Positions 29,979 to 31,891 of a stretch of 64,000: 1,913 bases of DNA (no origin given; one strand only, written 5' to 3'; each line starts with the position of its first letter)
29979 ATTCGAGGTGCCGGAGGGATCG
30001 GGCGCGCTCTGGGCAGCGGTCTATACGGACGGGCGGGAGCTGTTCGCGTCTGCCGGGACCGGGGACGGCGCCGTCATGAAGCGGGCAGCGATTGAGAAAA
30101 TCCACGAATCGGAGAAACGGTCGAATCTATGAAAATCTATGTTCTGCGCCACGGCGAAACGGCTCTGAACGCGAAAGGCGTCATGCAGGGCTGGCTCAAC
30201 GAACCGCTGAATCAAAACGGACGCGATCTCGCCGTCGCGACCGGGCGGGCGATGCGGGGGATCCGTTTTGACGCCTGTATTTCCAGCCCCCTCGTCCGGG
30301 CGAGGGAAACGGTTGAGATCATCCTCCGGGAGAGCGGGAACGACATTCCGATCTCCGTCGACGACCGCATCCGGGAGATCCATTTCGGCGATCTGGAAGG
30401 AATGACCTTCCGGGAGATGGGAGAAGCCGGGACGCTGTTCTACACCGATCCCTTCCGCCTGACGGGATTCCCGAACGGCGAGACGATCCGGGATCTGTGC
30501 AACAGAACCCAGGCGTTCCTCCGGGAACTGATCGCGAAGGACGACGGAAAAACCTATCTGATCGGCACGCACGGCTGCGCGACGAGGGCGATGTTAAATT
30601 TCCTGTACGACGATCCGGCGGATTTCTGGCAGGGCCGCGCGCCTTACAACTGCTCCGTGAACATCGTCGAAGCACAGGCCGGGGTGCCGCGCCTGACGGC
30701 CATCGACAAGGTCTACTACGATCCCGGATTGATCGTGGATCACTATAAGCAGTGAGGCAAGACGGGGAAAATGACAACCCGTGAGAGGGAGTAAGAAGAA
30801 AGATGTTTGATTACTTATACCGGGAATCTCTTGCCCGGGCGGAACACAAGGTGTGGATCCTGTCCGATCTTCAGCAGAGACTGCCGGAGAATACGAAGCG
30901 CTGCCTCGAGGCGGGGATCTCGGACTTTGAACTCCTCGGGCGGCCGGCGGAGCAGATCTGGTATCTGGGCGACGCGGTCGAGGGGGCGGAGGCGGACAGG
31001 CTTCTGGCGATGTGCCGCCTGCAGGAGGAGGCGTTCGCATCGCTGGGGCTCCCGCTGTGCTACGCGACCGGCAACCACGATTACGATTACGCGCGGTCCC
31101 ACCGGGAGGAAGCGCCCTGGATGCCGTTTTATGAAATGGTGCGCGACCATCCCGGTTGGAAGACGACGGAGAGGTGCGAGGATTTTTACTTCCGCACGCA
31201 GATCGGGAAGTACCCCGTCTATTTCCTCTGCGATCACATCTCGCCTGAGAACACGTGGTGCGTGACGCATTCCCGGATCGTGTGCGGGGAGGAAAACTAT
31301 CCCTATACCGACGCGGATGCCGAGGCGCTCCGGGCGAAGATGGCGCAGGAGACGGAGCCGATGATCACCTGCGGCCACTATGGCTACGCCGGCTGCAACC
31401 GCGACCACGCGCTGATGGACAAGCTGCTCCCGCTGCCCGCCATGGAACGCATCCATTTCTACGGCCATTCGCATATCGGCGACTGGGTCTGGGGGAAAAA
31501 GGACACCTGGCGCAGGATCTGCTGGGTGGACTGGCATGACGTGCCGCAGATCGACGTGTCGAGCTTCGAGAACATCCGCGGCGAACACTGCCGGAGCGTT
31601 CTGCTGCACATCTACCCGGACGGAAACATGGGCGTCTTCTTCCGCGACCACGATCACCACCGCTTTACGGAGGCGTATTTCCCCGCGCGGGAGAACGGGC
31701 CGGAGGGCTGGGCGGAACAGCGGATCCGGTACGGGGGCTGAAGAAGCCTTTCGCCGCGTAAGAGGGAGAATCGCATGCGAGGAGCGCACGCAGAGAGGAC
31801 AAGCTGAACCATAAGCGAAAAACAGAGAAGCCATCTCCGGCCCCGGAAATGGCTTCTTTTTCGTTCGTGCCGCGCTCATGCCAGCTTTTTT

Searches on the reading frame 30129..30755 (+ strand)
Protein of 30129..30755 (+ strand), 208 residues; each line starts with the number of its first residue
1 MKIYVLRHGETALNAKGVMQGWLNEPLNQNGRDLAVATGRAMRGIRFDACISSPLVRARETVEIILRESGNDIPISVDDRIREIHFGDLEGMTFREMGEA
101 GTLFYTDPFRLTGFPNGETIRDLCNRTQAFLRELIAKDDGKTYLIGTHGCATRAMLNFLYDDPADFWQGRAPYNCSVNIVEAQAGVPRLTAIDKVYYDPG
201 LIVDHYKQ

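Call 25: search_protein_families(library=pfam, proteins=[window:30129-30755:+], max_evalue=0.00001)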
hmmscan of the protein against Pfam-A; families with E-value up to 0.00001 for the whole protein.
window:30129-30755:+ (208 aa): 1 family
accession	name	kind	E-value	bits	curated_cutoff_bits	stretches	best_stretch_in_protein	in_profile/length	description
PF00300.27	His_Phos_1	-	1.6e-46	158.9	21.7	1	3-191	1-190/194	Histidine phosphatase superfamily (branch 1)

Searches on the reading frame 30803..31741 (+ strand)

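Call 25: search_protein_families(library=pfam, proteins=[window:30803-31741:+], max_evalue=0.00001)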
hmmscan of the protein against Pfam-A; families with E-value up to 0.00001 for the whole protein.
window:30803-31741:+ (312 aa): 1 family
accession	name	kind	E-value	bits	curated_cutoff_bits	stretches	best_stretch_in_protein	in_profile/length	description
PF00149.33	Metallophos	-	7e-07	30.3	21.5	1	16-225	2-190/191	Calcineurin-like phosphoesterase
